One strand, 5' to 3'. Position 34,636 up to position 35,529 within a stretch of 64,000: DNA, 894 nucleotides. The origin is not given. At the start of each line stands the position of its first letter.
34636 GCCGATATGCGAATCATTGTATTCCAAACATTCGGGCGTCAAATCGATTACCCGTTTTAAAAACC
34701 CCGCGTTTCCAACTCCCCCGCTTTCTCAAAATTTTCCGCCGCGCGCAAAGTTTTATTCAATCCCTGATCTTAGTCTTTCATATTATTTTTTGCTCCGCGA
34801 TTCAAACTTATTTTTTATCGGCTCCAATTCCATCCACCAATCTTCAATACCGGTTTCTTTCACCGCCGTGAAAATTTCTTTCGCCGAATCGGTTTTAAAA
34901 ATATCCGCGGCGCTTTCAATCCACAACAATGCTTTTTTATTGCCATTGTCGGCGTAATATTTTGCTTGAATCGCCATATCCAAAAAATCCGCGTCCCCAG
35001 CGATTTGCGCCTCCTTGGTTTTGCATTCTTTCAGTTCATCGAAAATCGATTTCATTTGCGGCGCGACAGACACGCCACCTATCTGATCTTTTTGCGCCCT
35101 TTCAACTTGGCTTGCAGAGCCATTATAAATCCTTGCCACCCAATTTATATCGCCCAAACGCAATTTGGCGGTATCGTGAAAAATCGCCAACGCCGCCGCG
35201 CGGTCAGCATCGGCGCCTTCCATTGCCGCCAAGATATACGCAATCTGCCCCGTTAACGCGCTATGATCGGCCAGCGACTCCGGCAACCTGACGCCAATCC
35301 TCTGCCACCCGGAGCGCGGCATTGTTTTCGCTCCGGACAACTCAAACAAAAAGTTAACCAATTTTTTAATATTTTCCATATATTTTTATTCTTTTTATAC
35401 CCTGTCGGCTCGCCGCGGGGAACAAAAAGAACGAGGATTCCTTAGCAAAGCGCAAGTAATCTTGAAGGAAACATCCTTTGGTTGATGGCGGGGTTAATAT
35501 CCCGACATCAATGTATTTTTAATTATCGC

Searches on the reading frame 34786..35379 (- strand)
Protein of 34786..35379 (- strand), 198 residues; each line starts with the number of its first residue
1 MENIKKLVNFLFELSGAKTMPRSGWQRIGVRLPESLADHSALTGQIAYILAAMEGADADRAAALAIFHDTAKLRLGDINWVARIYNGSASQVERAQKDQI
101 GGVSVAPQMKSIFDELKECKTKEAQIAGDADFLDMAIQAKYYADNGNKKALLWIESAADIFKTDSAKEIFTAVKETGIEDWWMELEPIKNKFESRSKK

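Call 19: find_encoding_contigs(protein=window:34786-35379:-, flank=3000, max_places=10)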
Protein window:34786-35379:- (198 aa): 14 contigs read that carry it; 8 places shown.
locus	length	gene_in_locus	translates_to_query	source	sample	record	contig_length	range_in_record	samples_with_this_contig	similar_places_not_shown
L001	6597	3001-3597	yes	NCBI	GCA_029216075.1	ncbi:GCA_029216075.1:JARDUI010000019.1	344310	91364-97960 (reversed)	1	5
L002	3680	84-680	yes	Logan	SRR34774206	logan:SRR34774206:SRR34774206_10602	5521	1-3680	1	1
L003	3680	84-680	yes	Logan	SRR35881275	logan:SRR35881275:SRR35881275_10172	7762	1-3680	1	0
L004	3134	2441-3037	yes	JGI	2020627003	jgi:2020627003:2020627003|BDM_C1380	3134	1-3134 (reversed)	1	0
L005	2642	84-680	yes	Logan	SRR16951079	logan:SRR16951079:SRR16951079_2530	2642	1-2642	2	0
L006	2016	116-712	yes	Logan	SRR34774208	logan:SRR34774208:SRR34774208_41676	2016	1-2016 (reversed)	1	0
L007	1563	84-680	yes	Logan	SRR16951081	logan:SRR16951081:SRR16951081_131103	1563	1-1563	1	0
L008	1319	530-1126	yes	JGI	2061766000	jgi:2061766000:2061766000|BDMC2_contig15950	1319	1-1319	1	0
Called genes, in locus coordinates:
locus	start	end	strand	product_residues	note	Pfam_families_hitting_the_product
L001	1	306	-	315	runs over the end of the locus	PF25231:DUF7847 (faint), PF06790:UPF0259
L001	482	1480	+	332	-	PF12728:HTH_17 (weak)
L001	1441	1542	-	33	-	-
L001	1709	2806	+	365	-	PF13784:Fic_N, PF02661:Fic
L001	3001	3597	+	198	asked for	PF12917:YfbR-like (weak), PF13023:HD_3, PF01966:HD (weak)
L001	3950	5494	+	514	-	-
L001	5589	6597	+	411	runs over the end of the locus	PF01637:ATPase_2 (faint), PF00004:AAA (faint), PF13173:AAA_14, PF13635:DUF4143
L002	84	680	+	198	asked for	PF12917:YfbR-like (weak), PF13023:HD_3, PF01966:HD (weak)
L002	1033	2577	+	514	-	-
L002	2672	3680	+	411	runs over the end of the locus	PF01637:ATPase_2 (faint), PF00004:AAA (faint), PF13173:AAA_14, PF13635:DUF4143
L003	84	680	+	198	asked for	PF12917:YfbR-like (weak), PF13023:HD_3, PF01966:HD (weak)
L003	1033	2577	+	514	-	-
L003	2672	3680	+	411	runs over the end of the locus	PF01637:ATPase_2 (faint), PF00004:AAA (faint), PF13173:AAA_14, PF13635:DUF4143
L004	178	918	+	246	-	-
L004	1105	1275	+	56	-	-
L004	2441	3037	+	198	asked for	PF12917:YfbR-like (weak), PF13023:HD_3, PF01966:HD (weak)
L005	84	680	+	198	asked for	PF12917:YfbR-like (weak), PF13023:HD_3, PF01966:HD (weak)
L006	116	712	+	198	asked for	PF12917:YfbR-like (weak), PF13023:HD_3, PF01966:HD (weak)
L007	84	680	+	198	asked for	PF12917:YfbR-like (weak), PF13023:HD_3, PF01966:HD (weak)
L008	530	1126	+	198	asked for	PF12917:YfbR-like (weak), PF13023:HD_3, PF01966:HD (weak)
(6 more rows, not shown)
